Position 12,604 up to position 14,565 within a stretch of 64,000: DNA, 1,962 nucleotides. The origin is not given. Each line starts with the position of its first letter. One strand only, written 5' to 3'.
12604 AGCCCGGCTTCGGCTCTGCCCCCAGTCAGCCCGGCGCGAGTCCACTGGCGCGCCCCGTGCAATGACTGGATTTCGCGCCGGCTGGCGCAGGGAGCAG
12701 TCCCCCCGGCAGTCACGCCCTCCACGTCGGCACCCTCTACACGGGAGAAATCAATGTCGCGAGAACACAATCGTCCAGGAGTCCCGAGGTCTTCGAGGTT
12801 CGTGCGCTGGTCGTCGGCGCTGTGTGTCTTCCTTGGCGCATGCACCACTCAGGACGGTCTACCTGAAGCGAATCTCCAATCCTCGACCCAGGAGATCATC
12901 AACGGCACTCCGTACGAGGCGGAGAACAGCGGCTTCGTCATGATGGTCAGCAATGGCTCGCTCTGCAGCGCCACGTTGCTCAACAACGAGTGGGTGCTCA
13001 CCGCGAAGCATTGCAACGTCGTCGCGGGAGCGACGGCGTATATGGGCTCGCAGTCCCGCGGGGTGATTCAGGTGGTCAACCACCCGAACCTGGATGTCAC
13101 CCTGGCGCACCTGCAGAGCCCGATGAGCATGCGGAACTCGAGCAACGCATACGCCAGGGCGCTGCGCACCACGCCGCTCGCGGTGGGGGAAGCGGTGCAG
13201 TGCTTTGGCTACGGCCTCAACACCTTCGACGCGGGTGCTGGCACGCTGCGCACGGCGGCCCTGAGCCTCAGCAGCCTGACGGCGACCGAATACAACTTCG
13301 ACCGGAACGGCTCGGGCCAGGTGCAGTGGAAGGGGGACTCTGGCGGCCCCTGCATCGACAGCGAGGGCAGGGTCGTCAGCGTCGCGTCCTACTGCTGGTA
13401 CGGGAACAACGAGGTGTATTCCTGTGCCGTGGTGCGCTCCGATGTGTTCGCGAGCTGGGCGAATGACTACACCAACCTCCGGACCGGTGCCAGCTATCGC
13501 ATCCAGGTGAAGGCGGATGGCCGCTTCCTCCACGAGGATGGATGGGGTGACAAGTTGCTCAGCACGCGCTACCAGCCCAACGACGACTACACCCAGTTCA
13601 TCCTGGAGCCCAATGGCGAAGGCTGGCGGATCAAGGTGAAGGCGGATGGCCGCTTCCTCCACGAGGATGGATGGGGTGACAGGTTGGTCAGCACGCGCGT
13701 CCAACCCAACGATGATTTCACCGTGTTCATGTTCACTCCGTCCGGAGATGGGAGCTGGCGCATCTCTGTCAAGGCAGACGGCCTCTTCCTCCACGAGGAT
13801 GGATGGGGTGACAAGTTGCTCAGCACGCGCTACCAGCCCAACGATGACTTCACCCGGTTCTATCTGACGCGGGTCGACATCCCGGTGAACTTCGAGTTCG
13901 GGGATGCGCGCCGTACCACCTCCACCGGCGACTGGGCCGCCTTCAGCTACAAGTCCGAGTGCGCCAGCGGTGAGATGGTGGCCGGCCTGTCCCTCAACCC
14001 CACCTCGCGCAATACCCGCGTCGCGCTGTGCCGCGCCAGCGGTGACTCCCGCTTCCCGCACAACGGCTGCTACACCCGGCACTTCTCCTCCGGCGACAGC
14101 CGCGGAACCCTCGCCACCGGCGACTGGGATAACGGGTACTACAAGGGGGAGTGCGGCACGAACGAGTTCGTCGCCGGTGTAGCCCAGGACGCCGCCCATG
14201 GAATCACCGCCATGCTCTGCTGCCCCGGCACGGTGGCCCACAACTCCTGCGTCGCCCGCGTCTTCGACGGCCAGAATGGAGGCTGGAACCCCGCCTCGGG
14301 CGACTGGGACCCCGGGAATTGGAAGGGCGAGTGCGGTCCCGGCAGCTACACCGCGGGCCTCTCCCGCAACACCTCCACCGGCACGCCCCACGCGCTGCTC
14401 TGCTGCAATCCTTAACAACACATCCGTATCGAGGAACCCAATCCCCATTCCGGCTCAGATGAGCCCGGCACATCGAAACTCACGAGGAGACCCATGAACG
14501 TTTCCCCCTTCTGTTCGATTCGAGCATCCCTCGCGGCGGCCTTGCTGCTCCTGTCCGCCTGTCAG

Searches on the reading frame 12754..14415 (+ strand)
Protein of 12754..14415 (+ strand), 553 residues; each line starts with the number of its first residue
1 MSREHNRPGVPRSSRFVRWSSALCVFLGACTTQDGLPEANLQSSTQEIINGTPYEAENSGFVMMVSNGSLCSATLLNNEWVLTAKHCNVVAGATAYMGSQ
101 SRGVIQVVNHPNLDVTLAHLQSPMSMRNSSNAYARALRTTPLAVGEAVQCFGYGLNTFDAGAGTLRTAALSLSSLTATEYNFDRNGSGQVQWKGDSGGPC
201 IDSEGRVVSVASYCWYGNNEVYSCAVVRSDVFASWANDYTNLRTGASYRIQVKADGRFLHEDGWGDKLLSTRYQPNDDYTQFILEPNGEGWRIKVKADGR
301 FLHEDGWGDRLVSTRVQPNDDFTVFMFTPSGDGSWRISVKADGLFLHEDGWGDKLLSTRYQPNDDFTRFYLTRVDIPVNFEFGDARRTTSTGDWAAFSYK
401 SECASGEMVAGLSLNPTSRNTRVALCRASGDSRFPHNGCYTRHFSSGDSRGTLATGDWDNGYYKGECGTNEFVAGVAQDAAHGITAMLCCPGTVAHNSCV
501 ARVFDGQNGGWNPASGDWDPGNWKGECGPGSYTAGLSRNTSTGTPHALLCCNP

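Call 9: search_protein_families(library=pfam, proteins=[window:12754-14415:+], max_evalue=0.01)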
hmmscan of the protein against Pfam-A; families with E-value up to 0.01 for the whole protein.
window:12754-14415:+ (553 aa): 4 families
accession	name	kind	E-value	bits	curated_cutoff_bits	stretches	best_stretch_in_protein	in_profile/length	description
PF00089.32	Trypsin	-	6.6e-16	59.2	20.6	1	48-235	1-219/220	Trypsin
PF13067.11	DUF3930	-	4.2e-08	33.3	25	0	255-270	11-26/51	Protein of unknown function (DUF3930)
PF14200.12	RicinB_lectin_2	-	1.5e-06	29.2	25.6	1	244-305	11-76/89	Ricin-type beta-trefoil lectin domain-like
PF13365.12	Trypsin_2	-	7.9e-06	27.1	27.6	1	71-208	1-142/144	Trypsin-like peptidase domain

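Call 12: find_encoding_contigs(protein=window:12754-14415:+, flank=6000, max_places=10)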
Protein window:12754-14415:+ (553 aa): no gene with exactly this product is on record in the collection.

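Call 16: find_homologous_proteins(query=window:12754-14415:+, max_evalue=1e-30)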
Query window:12754-14415:+ (553 aa): 36 proteins with E <= 1e-30 among 8000 candidates.
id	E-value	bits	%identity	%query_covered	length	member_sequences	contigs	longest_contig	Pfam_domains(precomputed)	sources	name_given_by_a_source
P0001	0.0e+0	1209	92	100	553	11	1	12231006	PF13067.11,PF14200.13,PF00089.33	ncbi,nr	ncbi:S1 family peptidase [Cystobacter fuscus]|nr:S1 family peptidase [Cystobacter fuscus]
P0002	0.0e+0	1061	83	98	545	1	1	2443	PF13067.11,PF14200.13,PF00089.33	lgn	-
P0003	3.9e-91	324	64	41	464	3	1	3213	PF00089.33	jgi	jgi:hypothetical protein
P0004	2.9e-88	315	75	34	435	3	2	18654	PF12388.15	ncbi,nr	ncbi:zinc-dependent metalloprotease [Pyxidicoccus fallax]|nr:zinc-dependent metalloprotease [Pyxidic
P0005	1.6e-86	309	45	36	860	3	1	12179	PF24208.2,PF14200.13,PF00652.29,PF03498.21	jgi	-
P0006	1.1e-85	306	71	34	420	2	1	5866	PF13688.13,PF12388.15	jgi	jgi:hypothetical protein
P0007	4.1e-82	294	69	36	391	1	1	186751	PF01419.23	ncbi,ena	-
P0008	7.1e-82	294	68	35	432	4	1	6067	PF12388.15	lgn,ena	-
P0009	5.7e-81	291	68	34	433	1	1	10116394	PF12388.15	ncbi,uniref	ncbi:zinc-dependent metalloprotease [Myxococcus stipitatus]|uniref:zinc-dependent metalloprotease n=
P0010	7.7e-81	290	72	32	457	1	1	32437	PF12388.15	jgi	jgi:hypothetical protein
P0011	3.2e-80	288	68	34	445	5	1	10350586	PF12388.15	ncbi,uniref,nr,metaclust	ncbi:protease B [Myxococcus stipitatus DSM 14675]|uniref:Protease B n=2 Tax=Myxococcus stipitatus Ta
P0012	1.2e-79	286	65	35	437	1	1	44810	PF12388.15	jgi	jgi:hypothetical protein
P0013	1.4e-79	286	67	34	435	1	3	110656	PF12388.15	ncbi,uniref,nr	ncbi:protease B [Corallococcus exiguus]|uniref:zinc-dependent metalloprotease n=1 Tax=Corallococcus 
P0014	4.1e-79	285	71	32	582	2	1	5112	-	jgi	jgi:hypothetical protein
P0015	9.7e-77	277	76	29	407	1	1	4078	PF12388.15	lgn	-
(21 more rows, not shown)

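Call 17: find_encoding_contigs(protein=P0001, flank=10000, max_places=10)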
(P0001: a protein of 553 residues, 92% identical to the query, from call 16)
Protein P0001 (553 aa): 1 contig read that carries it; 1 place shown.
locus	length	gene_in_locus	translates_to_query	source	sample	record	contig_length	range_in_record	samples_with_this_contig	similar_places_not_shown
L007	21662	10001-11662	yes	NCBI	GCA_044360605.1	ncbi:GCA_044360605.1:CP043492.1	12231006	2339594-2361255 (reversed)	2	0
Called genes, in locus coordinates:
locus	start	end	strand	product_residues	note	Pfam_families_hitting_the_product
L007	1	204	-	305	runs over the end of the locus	PF00069:Pkinase, PF07714:PK_Tyr_Ser-Thr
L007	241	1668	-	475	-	PF08323:Glyco_transf_5, PF13439:Glyco_transf_4 (faint), PF13579:Glyco_trans_4_4, PF00534:Glycos_transf_1, PF13692:Glyco_trans_1_4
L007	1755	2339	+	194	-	PF12766:Pyridox_oxase_2, PF01243:PNPOx_N, PF10590:PNP_phzG_C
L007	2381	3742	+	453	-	PF00070:Pyr_redox (weak), PF01266:DAO, PF01593:Amino_oxidase, PF07992:Pyr_redox_2 (faint), PF13450:NAD_binding_8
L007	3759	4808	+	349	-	PF06580:His_kinase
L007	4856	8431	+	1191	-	PF00069:Pkinase, PF07714:PK_Tyr_Ser-Thr, PF14559:TPR_19 (faint), PF00515:TPR_1 (faint), PF07719:TPR_2 (faint), PF13431:TPR_17 (faint), PF13414:TPR_11 (faint), PF23914:TPR_CcmH_CycH (weak)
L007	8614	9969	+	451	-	PF08685:GON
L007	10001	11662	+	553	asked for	PF00089:Trypsin, PF14200:RicinB_lectin_2 (faint), PF13067:DUF3930 (faint)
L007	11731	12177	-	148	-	-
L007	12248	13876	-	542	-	PF00158:Sigma54_activat, PF14532:Sigma54_activ_2, PF07724:AAA_2 (weak), PF07728:AAA_5, PF25601:AAA_lid_14, PF02954:HTH_8 (faint)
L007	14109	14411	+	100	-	PF02518:HATPase_c (weak)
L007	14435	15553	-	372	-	PF13646:HEAT_2 (faint), PF02985:HEAT (faint)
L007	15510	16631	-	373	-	-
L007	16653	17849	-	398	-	PF24251:DUF7453 (faint)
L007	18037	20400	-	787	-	-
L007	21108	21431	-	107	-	-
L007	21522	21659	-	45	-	PF00440:TetR_N (weak)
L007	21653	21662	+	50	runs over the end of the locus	-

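Call 18: find_encoding_contigs(protein=P0002, flank=10000, max_places=10)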
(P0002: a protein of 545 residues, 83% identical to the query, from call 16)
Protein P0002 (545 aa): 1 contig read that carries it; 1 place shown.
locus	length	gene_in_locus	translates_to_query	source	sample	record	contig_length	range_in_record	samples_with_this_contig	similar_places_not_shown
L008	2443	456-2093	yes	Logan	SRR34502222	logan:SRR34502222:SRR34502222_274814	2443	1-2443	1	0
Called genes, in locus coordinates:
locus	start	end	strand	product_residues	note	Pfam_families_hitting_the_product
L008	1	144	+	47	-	?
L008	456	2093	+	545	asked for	PF00089:Trypsin, PF14200:RicinB_lectin_2 (faint), PF13067:DUF3930 (faint)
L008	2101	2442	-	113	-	?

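Call 32: find_encoding_contigs(protein=P0098, flank=10000, max_places=4)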
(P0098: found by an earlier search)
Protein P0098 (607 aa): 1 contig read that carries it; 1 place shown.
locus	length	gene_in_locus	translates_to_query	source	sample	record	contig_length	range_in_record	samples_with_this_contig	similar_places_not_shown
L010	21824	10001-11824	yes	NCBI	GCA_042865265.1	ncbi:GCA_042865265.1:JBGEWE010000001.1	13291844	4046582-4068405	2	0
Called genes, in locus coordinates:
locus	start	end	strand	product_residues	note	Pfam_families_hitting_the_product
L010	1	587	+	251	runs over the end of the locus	PF19378:DUF5953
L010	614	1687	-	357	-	PF00005:ABC_tran, PF13304:AAA_21 (faint), PF08402:TOBE_2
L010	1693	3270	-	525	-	PF00528:BPD_transp_1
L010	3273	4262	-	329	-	PF01547:SBP_bac_1, PF13531:SBP_bac_11, PF13416:SBP_bac_8, PF13343:SBP_bac_6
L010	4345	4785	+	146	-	-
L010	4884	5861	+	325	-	PF01370:Epimerase, PF08338:DUF1731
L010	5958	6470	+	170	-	PF06414:Zeta_toxin, PF13238:AAA_18, PF13671:AAA_33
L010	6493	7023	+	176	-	-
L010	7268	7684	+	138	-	PF08570:DUF1761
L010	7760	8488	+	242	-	PF08279:HTH_11, PF13280:WYL (weak)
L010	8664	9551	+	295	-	-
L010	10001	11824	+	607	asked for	PF00024:PAN_1 (faint), PF08277:PAN_3 (faint), PF00754:F5_F8_type_C, PF22633:F5_F8_type_C_2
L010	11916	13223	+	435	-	PF00067:p450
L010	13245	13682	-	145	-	-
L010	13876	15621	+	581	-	PF25390:WD40_RLD, PF13540:RCC1_2, PF00415:RCC1 (weak), PF13540:RCC1_2 (weak), PF00415:RCC1, PF13540:RCC1_2, PF00415:RCC1, PF13540:RCC1_2, +2 more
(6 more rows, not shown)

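Call 33: find_encoding_contigs(protein=P0097, flank=10000, max_places=4)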
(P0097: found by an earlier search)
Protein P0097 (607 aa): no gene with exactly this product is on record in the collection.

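Call 39: find_encoding_contigs(protein=P0087, flank=8000, max_places=4)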
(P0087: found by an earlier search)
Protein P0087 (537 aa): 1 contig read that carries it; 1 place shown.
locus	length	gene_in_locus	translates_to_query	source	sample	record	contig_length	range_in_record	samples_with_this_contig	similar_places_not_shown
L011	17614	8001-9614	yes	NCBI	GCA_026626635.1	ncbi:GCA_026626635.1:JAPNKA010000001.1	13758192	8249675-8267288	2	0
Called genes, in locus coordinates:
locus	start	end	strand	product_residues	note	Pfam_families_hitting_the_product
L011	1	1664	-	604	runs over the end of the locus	PF07504:FTP, PF03413:PepSY (faint), PF01447:Peptidase_M4, PF02868:Peptidase_M4_C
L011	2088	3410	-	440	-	PF03283:PAE (weak)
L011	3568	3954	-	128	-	-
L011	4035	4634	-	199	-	PF00027:cNMP_binding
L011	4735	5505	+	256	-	PF00106:adh_short, PF01370:Epimerase (weak), PF08659:KR, PF13460:NAD_binding_10 (weak), PF13561:adh_short_C2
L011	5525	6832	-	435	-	-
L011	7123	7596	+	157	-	PF25390:WD40_RLD, PF13540:RCC1_2 (weak), PF25384:Alsin_RLD (faint), PF00415:RCC1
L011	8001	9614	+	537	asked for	PF00089:Trypsin, PF14200:RicinB_lectin_2 (faint), PF13067:DUF3930 (faint)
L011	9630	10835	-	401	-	PF09346:SMI1_KNR4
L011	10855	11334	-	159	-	PF08592:Anthrone_oxy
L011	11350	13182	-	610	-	PF05406:WGR (weak), PF23211:LRR_LRWD1 (faint), PF23598:LRR_14, PF00560:LRR_1 (faint), PF12799:LRR_4 (faint), PF13855:LRR_8 (weak)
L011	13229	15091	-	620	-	PF07969:Amidohydro_3, PF01979:Amidohydro_1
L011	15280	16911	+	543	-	PF06505:XylR_N, PF02830:V4R, PF00158:Sigma54_activat, PF14532:Sigma54_activ_2, PF25601:AAA_lid_14, PF02954:HTH_8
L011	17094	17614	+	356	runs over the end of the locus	PF00264:Tyrosinase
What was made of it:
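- The S1 and PAN genes sit in different contexts in every genome examined (calls 17, 32, 39).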

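Call 40: find_encoding_contigs(protein=P0093, flank=8000, max_places=4)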
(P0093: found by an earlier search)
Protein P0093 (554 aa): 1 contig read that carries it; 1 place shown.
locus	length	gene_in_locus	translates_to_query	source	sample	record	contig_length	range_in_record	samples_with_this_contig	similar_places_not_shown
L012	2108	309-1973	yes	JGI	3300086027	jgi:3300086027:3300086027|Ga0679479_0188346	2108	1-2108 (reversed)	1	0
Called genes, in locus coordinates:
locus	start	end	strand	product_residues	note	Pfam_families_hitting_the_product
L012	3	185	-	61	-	?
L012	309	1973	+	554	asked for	PF00089:Trypsin, PF14200:RicinB_lectin_2 (faint), PF13067:DUF3930 (faint)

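Call 48: search_protein_families(library=pfam, proteins=[L007:12248-13876:-, L007:8614-9969:+, L007:11731-12177:-], max_evalue=0.01)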
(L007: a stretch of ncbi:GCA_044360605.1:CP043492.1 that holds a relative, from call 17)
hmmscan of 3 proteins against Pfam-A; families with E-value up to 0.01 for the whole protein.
L007:12248-13876:- (542 aa): 8 families
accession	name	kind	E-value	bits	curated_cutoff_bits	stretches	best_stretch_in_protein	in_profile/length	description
PF00158.32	Sigma54_activat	-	4.6e-62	209.1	20.2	1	171-337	1-167/168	Sigma-54 interaction domain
PF14532.12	Sigma54_activ_2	-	8.8e-20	71.8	25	1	172-342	1-138/138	Sigma-54 interaction domain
PF25601.1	AAA_lid_14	-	3.9e-12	46.3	27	1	343-416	1-64/87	AAA+ ATPase lid domain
PF07728.20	AAA_5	-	1.2e-09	38.8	22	1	194-312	1-122/139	AAA domain (dynein-related subfamily)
PF07724.20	AAA_2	-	1.7e-07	31.9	27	1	195-317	6-128/166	AAA domain (Cdc48 subfamily)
PF02954.25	HTH_8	-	7.2e-06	26.1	22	1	461-487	10-36/42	Bacterial regulatory protein, Fis family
PF00004.35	AAA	-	0.003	18.4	21.2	1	195-324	1-123/131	ATPase family associated with various cellular activities (AAA)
PF01078.27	Mg_chelatase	-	0.0077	16.1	20.3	0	250-293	93-136/207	Magnesium chelatase, subunit ChlI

L007:8614-9969:+ (451 aa): 2 families
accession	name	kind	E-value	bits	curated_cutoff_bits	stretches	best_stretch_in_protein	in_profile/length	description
PF08685.16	GON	-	1.5e-26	94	22.6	3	55-207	2-166/199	GON domain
PF11216.13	DUF3012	-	0.0065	17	25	0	86-97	5-16/32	Protein of unknown function (DUF3012)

L007:11731-12177:- (148 aa): 0 families

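Call 52: find_homologous_proteins(query=L007:12248-13876:-, max_evalue=1e-60)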
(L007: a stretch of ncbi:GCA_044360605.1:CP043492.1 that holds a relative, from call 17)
Query L007:12248-13876:- (542 aa): 2786 proteins with E <= 1e-60 among 8000 candidates; the best 120 are listed.
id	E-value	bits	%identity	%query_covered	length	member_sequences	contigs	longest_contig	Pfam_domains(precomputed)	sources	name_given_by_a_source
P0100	0.0e+0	1136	96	100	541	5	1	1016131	PF00158.33,PF07724.21,PF25601.2,PF02954.26,PF14532.13,PF07728.21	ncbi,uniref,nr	ncbi:hypothetical protein D187_000230 [Cystobacter fuscus DSM 2262]|uniref:Sigma-54 factor interacti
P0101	0.0e+0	1082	91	100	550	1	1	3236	PF00158.33,PF07724.21,PF25601.2,PF14532.13,PF07728.21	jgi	jgi:two-component system nitrogen regulation response regulator GlnG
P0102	0.0e+0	1064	89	99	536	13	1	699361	PF00158.33,PF07724.21,PF25601.2,PF02954.26,PF14532.13,PF07728.21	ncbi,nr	ncbi:sigma 54-interacting transcriptional regulator [Archangium gephyra]|nr:sigma-54 dependent trans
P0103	0.0e+0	1064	90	99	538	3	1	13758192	PF00158.33,PF07724.21,PF25601.2,PF02954.26,PF14532.13,PF07728.21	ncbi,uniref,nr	ncbi:sigma 54-interacting transcriptional regulator [Archangium lansingense]|uniref:Sigma-54 depende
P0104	0.0e+0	1063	90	99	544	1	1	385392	PF00158.33,PF07724.21,PF25601.2,PF14532.13,PF07728.21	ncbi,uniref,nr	ncbi:sigma 54-interacting transcriptional regulator [Vitiosangium sp. GDMCC 1.1324]|uniref:sigma 54-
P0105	0.0e+0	1062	89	99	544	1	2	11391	PF00158.33,PF07724.21,PF25601.2,PF02954.26,PF14532.13,PF07728.21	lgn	-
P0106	0.0e+0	1057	89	99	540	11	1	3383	PF00158.33,PF07724.21,PF25601.2,PF02954.26,PF14532.13,PF07728.21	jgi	jgi:two-component system nitrogen regulation response regulator GlnG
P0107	0.0e+0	1044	89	99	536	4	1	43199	PF00158.33,PF07724.21,PF25601.2,PF02954.26,PF14532.13,PF07728.21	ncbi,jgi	jgi:two-component system nitrogen regulation response regulator GlnG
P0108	0.0e+0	1043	88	100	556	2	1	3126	PF00158.33,PF07724.21,PF25601.2,PF14532.13,PF07728.21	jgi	jgi:two-component system nitrogen regulation response regulator GlnG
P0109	0.0e+0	1038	87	99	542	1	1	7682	PF00158.33,PF07724.21,PF25601.2,PF02954.26,PF14532.13,PF07728.21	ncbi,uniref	ncbi:MAG: sigma 54-interacting transcriptional regulator [Hyalangium sp.]|uniref:sigma 54-interactin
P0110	0.0e+0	1009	85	99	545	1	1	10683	PF00158.33,PF07724.21,PF25601.2,PF02954.26,PF14532.13,PF07728.21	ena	-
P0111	1.4e-288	976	60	93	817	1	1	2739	PF00158.33,PF07724.21,PF25601.2,PF02954.26,PF00004.36,PF14532.13,PF07728.21,PF01078.28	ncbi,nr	ncbi:MAG TPA: sigma 54-interacting transcriptional regulator, partial [Kofleriaceae bacterium]|nr:si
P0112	2.1e-288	976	82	99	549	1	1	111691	PF00158.33,PF07724.21,PF25601.2,PF02954.26,PF14532.13,PF07728.21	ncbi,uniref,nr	ncbi:sigma 54-interacting transcriptional regulator [Hyalangium gracile]|uniref:sigma 54-interacting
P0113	2.5e-282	956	85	96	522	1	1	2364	PF00158.33,PF07724.21,PF25601.2,PF14532.13,PF07728.21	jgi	jgi:two-component system nitrogen regulation response regulator GlnG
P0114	2.0e-280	949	82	97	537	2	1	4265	PF00158.33,PF07724.21,PF25601.2,PF02954.26,PF14532.13,PF07728.21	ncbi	ncbi:MAG: sigma-54 dependent transcriptional regulator [Cystobacter sp.]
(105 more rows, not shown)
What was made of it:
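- On Sigma-54 promoter with upstream enhancer (bEBP-dependent): The Vitiosangium ortholog P0104 is 90% identical but on another contig (call 52).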

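Call 53: find_encoding_contigs(protein=P0103, flank=10000, max_places=3)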
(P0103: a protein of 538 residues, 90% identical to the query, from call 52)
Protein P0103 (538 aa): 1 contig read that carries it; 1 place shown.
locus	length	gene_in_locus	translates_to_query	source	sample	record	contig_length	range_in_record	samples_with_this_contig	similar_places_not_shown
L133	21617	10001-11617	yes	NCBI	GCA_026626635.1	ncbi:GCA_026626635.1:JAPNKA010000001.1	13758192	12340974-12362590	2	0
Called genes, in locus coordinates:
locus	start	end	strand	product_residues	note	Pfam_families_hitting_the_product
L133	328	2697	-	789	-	PF02369:Big_1 (faint), PF10670:DUF4198 (faint), PF13715:CarbopepD_reg_2 (faint), PF15976:CooC_C (faint), PF20598:DUF6795 (faint), PF23193:NOMO_3rd (faint), PF13620:CarboxypepD_reg, PF13620:CarboxypepD_reg, +10 more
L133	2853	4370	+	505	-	PF07519:Tannase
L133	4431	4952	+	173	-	PF05157:MshEN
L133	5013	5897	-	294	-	PF00126:HTH_1, PF03466:LysR_substrate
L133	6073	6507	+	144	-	-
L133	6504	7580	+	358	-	PF03435:Sacchrp_dh_NADP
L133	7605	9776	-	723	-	PF06101:Vps62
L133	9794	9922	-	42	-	-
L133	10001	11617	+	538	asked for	PF00158:Sigma54_activat, PF14532:Sigma54_activ_2, PF07724:AAA_2, PF07728:AAA_5, PF25601:AAA_lid_14, PF02954:HTH_8 (faint)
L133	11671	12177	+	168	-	-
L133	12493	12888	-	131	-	-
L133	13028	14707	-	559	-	PF08685:GON (weak)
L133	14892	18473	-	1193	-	PF00069:Pkinase, PF07714:PK_Tyr_Ser-Thr, PF14559:TPR_19 (faint), PF07719:TPR_2 (faint), PF13414:TPR_11 (faint), PF13431:TPR_17 (faint), PF23914:TPR_CcmH_CycH (weak)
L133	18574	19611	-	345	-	PF00355:Rieske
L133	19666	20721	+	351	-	PF12625:Arabinose_bd, PF00165:HTH_AraC (faint), PF12833:HTH_18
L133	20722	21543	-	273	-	PF13714:PEP_mutase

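Call 61: search_protein_families(library=ncbifam, proteins=[L007:12248-13876:-, window:12754-14415:+], max_evalue=0.001)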
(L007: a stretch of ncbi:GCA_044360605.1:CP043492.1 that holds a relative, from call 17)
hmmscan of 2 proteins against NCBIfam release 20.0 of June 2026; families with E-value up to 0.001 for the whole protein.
L007:12248-13876:- (542 aa): 25 families
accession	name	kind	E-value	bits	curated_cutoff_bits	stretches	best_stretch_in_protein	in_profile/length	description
TIGR01818.1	ntrC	equivalog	1.3e-83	281.4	558.6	1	166-425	131-382/463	nitrogen regulation protein NR(I)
TIGR02329.1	propionate_PrpR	equivalog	1.7e-78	264.6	499.2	1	170-488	213-522/526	propionate catabolism operon regulatory protein PrpR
NF038308.1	RNA_repair_RtcR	equivalog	1.1e-76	258.8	650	1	170-483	181-501/530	RNA repair transcriptional activator RtcR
NF003451.0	PRK05022.1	equivalog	1.2e-75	255.2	476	1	167-488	188-503/512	nitric oxide reductase transcriptional regulator NorR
NF011953.0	PRK15424.1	equivalog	4e-75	253.4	703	1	170-490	220-531/538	propionate catabolism operon regulatory protein PrpR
NF008176.1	PRK10923.1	equivalog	1.9e-74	250.9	620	1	163-430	132-387/469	nitrogen regulation protein NR(I)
TIGR01817.1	nifA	equivalog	2.3e-74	251.1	528.85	1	166-414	193-430/534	nif-specific transcriptional activator NifA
TIGR02974.1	phageshock_pspF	equivalog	1.1e-69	235.3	443.55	1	171-410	1-231/336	phage shock protein operon transcriptional activator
TIGR02915.1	PEP_resp_reg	equivalog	9.3e-69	232.4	502.6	1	167-493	137-442/445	PEP-CTERM-box response regulator transcription factor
NF041552.1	TF_PrdR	equivalog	1e-66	225.5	795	1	171-491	269-574/577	sigma-54 dependent transcriptional regulator PrdR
NF008469.0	PRK11361.1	equivalog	4.5e-65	220.1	714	1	171-434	145-396/461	acetoacetate metabolism transcriptional regulator AtoC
NF041906.1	V4R_TF_MobR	exception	5e-62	210.1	999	1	171-429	234-481/544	phenol degradation transcriptional regulator MobR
NF008622.0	PRK11608.1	equivalog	2.4e-61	207.6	529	1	171-493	8-323/329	phage shock protein operon transcriptional activator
NF011695.0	PRK15115.1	equivalog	9.4e-61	205.9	763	1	171-417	137-372/445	two-component system response regulator GlrR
NF050807.1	TransRegFlbDCaul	equivalog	8.2e-59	199.6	750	1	170-480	119-425/454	sigma-54-dependent transcriptional regulator FlbD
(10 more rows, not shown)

window:12754-14415:+ (553 aa): 0 families
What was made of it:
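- A bEBP gene (Sigma54_activat + HTH_8, calls 48, 61) lies two genes from the module in L007.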
